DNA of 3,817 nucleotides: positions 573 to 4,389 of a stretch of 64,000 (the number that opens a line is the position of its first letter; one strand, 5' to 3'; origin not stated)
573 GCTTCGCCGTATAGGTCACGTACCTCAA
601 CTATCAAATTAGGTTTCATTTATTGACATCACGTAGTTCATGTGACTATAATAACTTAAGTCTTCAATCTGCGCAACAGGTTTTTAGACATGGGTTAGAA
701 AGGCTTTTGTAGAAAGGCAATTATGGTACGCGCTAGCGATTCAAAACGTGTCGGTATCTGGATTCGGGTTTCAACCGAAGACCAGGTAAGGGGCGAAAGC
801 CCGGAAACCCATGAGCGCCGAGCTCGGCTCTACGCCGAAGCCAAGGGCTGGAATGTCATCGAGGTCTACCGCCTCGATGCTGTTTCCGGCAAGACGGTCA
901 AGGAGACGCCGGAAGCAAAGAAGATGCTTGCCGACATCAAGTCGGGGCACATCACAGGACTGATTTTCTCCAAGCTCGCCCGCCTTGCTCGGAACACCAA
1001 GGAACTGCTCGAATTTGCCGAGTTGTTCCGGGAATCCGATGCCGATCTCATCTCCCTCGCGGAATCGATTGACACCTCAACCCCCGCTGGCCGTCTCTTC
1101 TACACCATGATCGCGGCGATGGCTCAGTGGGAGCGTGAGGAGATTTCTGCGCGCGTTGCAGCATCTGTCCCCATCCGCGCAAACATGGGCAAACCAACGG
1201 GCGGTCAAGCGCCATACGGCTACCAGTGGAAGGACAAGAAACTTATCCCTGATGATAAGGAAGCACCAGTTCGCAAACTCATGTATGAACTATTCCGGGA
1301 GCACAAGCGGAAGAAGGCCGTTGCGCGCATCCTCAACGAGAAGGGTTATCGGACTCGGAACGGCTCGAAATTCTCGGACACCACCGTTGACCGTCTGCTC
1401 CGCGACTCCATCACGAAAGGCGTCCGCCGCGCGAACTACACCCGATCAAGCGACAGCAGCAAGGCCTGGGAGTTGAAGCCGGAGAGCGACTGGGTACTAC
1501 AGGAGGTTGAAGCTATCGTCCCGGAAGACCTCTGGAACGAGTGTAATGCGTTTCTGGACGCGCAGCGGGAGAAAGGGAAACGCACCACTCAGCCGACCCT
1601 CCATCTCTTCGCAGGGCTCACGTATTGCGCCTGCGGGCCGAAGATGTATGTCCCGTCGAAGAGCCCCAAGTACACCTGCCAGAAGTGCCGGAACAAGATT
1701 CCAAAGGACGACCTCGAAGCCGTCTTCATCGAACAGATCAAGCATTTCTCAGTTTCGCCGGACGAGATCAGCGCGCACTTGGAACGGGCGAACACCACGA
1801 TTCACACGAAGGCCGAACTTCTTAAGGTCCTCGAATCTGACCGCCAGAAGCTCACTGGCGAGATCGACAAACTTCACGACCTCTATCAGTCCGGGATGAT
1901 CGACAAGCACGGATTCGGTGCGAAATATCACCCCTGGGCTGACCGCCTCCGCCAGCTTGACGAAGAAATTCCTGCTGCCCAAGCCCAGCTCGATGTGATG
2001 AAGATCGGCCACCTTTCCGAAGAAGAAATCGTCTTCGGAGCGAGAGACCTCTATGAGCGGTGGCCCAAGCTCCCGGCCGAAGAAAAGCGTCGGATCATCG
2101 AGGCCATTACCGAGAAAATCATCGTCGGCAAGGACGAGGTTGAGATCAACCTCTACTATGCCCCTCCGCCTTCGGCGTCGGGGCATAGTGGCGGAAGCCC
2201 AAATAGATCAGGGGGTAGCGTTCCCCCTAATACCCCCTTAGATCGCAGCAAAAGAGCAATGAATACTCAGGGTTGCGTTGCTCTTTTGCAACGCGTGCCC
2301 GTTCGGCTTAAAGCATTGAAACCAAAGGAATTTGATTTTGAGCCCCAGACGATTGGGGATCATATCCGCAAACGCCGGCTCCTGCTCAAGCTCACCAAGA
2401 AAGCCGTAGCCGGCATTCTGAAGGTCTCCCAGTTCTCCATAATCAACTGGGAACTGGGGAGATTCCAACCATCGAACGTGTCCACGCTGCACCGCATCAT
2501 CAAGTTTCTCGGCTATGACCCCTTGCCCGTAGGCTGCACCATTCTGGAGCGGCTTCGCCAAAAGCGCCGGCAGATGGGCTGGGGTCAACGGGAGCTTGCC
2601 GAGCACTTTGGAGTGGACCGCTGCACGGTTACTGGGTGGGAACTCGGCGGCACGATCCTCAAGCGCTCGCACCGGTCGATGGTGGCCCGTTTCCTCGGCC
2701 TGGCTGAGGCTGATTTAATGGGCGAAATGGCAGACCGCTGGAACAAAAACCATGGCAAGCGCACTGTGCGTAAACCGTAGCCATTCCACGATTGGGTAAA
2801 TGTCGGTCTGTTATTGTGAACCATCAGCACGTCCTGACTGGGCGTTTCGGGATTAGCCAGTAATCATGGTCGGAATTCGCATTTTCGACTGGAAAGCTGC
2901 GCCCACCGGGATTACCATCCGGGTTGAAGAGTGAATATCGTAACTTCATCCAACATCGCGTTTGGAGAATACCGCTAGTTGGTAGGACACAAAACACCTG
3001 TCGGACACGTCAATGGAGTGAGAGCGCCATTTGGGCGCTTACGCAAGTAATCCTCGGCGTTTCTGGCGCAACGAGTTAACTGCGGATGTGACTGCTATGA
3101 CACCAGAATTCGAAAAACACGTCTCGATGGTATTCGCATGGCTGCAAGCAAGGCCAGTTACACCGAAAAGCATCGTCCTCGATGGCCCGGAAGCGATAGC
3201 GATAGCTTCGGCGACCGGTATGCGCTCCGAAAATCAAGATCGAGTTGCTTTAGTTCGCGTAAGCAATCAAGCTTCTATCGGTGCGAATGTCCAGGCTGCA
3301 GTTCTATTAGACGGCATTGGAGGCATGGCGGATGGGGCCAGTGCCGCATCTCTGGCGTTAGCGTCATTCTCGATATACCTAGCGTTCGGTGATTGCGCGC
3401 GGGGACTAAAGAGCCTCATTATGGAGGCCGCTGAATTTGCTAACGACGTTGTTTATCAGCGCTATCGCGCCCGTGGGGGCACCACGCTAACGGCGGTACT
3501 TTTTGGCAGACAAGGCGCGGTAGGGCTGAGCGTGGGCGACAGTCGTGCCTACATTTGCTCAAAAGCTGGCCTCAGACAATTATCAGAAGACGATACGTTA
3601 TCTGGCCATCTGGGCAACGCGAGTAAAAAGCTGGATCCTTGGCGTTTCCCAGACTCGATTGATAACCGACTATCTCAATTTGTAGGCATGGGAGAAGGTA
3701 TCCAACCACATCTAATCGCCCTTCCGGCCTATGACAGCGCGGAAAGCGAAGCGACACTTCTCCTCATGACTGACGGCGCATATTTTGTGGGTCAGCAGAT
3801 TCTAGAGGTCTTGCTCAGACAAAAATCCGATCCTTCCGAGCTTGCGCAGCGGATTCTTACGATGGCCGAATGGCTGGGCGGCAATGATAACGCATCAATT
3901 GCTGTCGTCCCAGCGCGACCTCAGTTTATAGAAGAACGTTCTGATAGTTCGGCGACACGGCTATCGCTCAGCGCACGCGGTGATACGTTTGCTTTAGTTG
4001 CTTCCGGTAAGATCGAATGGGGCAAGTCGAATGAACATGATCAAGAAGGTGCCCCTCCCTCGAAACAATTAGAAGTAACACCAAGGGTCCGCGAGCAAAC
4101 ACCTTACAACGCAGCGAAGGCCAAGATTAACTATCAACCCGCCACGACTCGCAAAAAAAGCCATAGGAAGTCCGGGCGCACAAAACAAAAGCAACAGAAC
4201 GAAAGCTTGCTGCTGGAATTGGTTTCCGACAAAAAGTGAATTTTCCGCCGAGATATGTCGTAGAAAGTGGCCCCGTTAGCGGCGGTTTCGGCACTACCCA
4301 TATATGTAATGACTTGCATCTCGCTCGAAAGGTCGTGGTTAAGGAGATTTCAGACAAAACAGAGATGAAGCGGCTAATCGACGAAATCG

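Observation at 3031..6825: Translationally coupled PP2C phosphatase plus two Hanks kinases (one with a cold-shock/OB-fold C-terminus) beside a serine recombinase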

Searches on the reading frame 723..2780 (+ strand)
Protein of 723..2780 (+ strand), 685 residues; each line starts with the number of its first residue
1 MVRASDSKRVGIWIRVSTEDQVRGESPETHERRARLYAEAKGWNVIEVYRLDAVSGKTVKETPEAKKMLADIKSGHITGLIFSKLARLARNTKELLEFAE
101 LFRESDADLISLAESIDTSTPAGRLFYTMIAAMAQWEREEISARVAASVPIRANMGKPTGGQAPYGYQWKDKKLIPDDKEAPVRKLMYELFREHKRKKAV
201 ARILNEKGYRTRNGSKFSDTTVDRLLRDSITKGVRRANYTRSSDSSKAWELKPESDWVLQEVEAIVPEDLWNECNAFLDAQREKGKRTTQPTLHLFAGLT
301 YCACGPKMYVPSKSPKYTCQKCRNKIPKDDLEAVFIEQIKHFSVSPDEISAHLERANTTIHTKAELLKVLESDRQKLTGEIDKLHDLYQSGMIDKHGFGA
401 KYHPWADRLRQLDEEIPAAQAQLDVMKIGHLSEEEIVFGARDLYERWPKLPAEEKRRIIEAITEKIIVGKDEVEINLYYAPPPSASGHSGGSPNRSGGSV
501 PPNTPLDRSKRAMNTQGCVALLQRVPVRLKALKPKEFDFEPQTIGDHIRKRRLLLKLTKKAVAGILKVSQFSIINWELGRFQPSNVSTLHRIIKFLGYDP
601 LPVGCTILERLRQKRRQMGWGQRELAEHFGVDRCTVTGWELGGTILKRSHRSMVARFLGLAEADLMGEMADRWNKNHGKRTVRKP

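Call 3: search_protein_families(library=pfam, proteins=[window:723-2780:+], max_evalue=0.01)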
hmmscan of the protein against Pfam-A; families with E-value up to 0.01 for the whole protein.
window:723-2780:+ (685 aa): 8 families
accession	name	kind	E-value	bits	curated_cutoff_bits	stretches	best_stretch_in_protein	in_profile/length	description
PF00239.26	Resolvase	-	4.7e-32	111.5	23.3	1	12-156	3-143/145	Resolvase, N terminal domain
PF07508.19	Recombinase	-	2e-17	63.8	21.1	1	179-278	2-99/102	Recombinase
PF12844.13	HTH_19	-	4.9e-11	42.8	30.2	2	548-600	4-55/64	Helix-turn-helix domain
PF01381.28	HTH_3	-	4.5e-10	39.8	23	2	548-600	1-52/55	Helix-turn-helix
PF13560.12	HTH_31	-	9.8e-08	32.6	27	1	609-660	4-56/64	Helix-turn-helix domain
PF13408.12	Zn_ribbon_recom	-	0.0015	19.3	25.3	1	295-340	1-58/58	Recombinase zinc beta ribbon domain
PF13518.12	HTH_28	-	0.0019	18.7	25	0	617-639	10-32/52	Helix-turn-helix domain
PF13573.12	SprB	-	0.0096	16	28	0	158-171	21-34/37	SprB repeat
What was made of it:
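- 723..2780 (+): Context: large serine recombinase (685 aa) with two C-terminal XRE-type HTH domains, immediately upstream. It is the likely integrase of the island or of a sub-element that carries the module. Pfam Resolvase E 4.7e-32, Recombinase E 2e-17, HTH_19/HTH_3/HTH_31 (call 3).
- Checked: A large serine recombinase lies immediately upstream at 723-2780 (call 3).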

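Call 4: search_protein_families(library=padloc, proteins=[window:723-2780:+], max_evalue=0.01)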
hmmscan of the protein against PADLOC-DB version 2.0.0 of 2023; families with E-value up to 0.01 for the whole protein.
window:723-2780:+ (685 aa): 7 families
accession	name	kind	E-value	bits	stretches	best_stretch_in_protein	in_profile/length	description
PDLC03949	RmrA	-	4.7e-06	23.7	0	609-671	5-67/363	-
PDLC03947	RmrA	-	1.1e-05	22.4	0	607-645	12-50/383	-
PDLC03951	RmrA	-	1.7e-05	22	0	609-671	11-73/400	-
PDLC03952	RmrA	-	0.00029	17.8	0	543-596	22-74/395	-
PDLC02926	HTH_VI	-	0.00083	17.6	0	544-593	2-50/92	-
PDLC03954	RmrA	-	0.0012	15.8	0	545-598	12-64/380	-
PDLC03944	RmrA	-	0.0072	13.4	0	544-598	7-60/384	-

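Call 71: search_protein_families(library=ncbifam, proteins=[window:723-2780:+], max_evalue=0.00001)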
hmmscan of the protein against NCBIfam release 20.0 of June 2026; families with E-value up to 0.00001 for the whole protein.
window:723-2780:+ (685 aa): 9 families
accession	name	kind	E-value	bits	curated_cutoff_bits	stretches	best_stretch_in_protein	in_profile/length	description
NF047343.1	SCCmet_CcrB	equivalog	1.5e-35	122.9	900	1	6-308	5-309/542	cassette chromosome recombinase CcrB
NF047347.1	SCCmet_CcrC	equivalog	2.4e-33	115.4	900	1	8-323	3-326/558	cassette chromosome recombinase CcrC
NF041201.1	recomb_XisF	equivalog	2.2e-29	102.7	375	1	15-469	6-463/465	fdxN element excision recombinase XisF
NF047344.1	SCCmet_CcrA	equivalog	5.3e-15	55.5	700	1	13-207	7-197/442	cassette chromosome recombinase CcrA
NF007257.0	PRK09706.1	subfamily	2.8e-12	46.6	101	1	542-594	4-55/135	transcriptional repressor DicA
TIGR03070.1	couple_hipB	subfamily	1.1e-09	38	71.65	0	611-642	7-38/58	type II toxin-antitoxin system Y4mF family antitoxin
TIGR03830.1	CxxCG_CxxCG_HTH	subfamily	2.1e-09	37.3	61.8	0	610-654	69-113/127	type II TA system antitoxin MqsA family protein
NF041951.1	phage_RstR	subfamily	4e-06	27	80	0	607-672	3-68/108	RstR family transcriptional repressor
NF040522.1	VC1465_fam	subfamily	4.3e-06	26.8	70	0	548-582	1-35/111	VC1465 family Xer recombination activation factor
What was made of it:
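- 723..2780 (+): NCBIfam CcrB/CcrC/XisF-like matches, all below their cut-offs (call 71).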

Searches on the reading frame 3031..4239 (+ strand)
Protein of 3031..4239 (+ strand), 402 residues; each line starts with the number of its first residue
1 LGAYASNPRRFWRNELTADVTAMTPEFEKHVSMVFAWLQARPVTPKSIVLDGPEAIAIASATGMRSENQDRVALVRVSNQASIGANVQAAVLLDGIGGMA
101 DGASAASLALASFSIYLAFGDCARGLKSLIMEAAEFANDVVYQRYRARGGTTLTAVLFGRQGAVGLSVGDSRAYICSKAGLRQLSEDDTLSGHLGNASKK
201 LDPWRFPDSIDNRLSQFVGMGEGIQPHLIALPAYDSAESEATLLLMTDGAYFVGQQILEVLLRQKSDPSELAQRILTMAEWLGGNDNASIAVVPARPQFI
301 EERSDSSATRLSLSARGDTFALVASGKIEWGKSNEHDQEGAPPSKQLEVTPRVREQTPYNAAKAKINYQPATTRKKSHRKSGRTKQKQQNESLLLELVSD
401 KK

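Call 3: search_protein_families(library=pfam, proteins=[window:3031-4239:+], max_evalue=0.01)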
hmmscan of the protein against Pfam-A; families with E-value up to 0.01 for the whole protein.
window:3031-4239:+ (402 aa): 0 families

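Call 4: search_protein_families(library=padloc, proteins=[window:3031-4239:+], max_evalue=0.01)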
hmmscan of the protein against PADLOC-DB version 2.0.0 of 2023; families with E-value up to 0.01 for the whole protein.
window:3031-4239:+ (402 aa): 0 families

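Call 9: search_protein_families(library=pfam, proteins=[window:3031-4239:+], max_evalue=10)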
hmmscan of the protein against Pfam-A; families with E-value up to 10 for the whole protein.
window:3031-4239:+ (402 aa): 3 families
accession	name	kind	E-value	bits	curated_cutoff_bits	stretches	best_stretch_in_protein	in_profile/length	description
PF00481.26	PP2C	-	0.012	15.8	20.3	1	133-188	80-140/255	Protein phosphatase 2C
PF13672.11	PP2C_2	-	0.019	15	24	1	66-250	10-174/209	Protein phosphatase 2C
PF02468.20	PsbN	-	0.09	13.1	25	1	105-126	13-34/43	Photosystem II reaction centre N protein (psbN)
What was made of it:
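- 3031..4239 (+): PfpC-like PP2C (PPM) Ser/Thr phosphatase, the predicted antitoxin. The ORF opens at TTG 3031 (402 aa), and public gene calls use ATG 3097 (380 aa). The phosphatase domain covers about residues 45-271 of the 380-aa form. It is followed by a basic, poorly conserved tail of about 100 aa. Pfam PP2C_2 reaches only E 0.019 (call 9).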

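Call 10: search_protein_families(library=ncbifam, proteins=[window:3031-4239:+], max_evalue=1)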
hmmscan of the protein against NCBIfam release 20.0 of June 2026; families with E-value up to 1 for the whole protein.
window:3031-4239:+ (402 aa): 4 families
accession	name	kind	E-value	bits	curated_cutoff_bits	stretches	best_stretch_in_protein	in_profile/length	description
NF033484.1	Stp1_PP2C_phos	equivalog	3.9e-26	92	230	1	64-293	7-231/232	Stp1/IreP family PP2C-type Ser/Thr phosphatase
NF011149.0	PRK14559.1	equivalog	3.2e-08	32.8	374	1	90-187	414-520/642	serine/threonine phosphatase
TIGR03107.1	glu_aminopep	equivalog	0.028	13.3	469.7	1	125-187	266-327/350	glutamyl aminopeptidase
NF009650.0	PRK13183.1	equivalog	0.055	13.3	70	1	105-126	16-37/46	photosystem II reaction center protein PsbN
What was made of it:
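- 3031..4239 (+): NCBIfam Stp1_PP2C_phos E 3.9e-26 over model positions 7-231 of 232 (call 10).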

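Call 62: search_solved_structures(query=window:3097-4239:+, max_evalue=0.01, show_alignments=2)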
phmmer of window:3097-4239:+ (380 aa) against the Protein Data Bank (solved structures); distinct sequences matched with E-value up to 0.01: 20.
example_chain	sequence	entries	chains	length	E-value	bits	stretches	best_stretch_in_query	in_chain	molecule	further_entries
2cm1_A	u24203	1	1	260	3.5e-12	49.2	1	47-271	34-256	SERINE THREONINE PROTEIN PHOSPHATASE PSTP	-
1txo_A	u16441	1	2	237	3.7e-12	49.2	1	48-271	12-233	Putative Bacterial Enzyme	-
2jfr_A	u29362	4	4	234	1.2e-11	47.5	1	55-271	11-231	SER-THR PHOSPHATASE MSPP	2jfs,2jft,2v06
2pk0_A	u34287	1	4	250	1.1e-07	34.4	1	43-273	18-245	Serine/threonine protein phosphatase Stp1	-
5d2u_A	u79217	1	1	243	3.2e-07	32.9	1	51-271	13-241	Protein serin-threonin phosphatase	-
2j82_A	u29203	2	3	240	4.4e-07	32.5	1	52-271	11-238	PROTEIN SERINE-THREONINE PHOSPHATASE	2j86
5iti_A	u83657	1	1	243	4.4e-07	32.5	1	51-271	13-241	Protein serin-threonin phosphatase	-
2xzv_A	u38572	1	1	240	2.6e-06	29.9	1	52-271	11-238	PROTEIN SERIN-THREONIN PHOSPHATASE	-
2y09_A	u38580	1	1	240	5.8e-06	28.8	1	52-271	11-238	PROTEIN SERIN-THREONIN PHOSPHATASE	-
6ak7_A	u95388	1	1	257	2.3e-05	26.9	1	126-272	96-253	Protein phosphatase 1K, mitochondrial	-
6ihv_A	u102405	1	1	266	5.1e-05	25.7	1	102-227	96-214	Phosphorylated protein phosphatase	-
2iq1_A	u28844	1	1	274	5.9e-05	25.5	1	125-272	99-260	Protein phosphatase 2C kappa, PPM1K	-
4da1_A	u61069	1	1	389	0.00011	24.6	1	124-273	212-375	Protein phosphatase 1K, mitochondrial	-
6ihw_A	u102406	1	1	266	0.00013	24.4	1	102-227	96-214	Phosphorylated protein phosphatase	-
6ihl_A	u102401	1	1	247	0.00014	24.3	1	102-227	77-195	Phosphorylated protein phosphatase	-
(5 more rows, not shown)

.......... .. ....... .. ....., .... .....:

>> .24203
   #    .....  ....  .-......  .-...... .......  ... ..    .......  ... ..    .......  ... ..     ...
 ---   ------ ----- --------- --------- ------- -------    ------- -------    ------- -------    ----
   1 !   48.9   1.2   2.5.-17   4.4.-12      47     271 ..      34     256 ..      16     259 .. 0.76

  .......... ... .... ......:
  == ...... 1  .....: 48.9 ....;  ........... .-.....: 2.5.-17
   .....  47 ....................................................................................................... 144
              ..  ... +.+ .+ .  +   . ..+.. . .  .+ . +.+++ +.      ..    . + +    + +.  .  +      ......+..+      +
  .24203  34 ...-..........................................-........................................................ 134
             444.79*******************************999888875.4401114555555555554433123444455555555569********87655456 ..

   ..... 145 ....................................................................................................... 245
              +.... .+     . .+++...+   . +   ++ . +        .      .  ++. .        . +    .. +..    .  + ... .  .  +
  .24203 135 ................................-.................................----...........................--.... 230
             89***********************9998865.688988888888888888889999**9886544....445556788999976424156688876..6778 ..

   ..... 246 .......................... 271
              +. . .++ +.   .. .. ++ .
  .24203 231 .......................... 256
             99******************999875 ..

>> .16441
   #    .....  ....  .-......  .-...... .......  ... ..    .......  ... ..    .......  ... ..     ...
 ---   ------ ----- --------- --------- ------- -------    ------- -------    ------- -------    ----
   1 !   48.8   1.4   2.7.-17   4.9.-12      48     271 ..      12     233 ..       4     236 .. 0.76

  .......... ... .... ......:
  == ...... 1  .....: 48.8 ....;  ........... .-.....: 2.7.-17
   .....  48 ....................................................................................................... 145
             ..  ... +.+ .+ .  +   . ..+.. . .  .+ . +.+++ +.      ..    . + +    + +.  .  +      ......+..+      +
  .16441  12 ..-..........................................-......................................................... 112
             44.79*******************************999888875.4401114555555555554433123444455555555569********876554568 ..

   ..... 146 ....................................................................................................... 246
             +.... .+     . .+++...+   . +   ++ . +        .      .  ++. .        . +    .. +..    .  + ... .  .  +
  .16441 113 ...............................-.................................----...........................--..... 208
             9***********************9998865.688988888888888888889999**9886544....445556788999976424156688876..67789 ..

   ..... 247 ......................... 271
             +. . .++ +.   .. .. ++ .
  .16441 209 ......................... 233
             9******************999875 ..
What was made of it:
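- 3031..4239 (+): PDB PstP 2cm1/1txo E 3.5e-12, with the DGxGG, TDG and DNxS motifs aligned (call 62).
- On KKP (PfpC-PfkB-PfkA): PDB PstP scores E 3.5e-12 with DGxGG, TDG and DNxS aligned (call 62).
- Closest known: Housekeeping Stk1/Stp1. Same: The phosphatase matches the Stp1 and PstP folds (calls 10, 62).
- Checked: It matches NCBIfam Stp1/IreP PP2C over the whole model at E 3.9e-26 (call 10) and solved PstP/MspP/Stp1 phosphatases at E 3.5e-12 to 1e-7 (call 62).
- PP2C: Stp1 model E 3.9e-26, PstP E 3.5e-12 (calls 10, 62).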
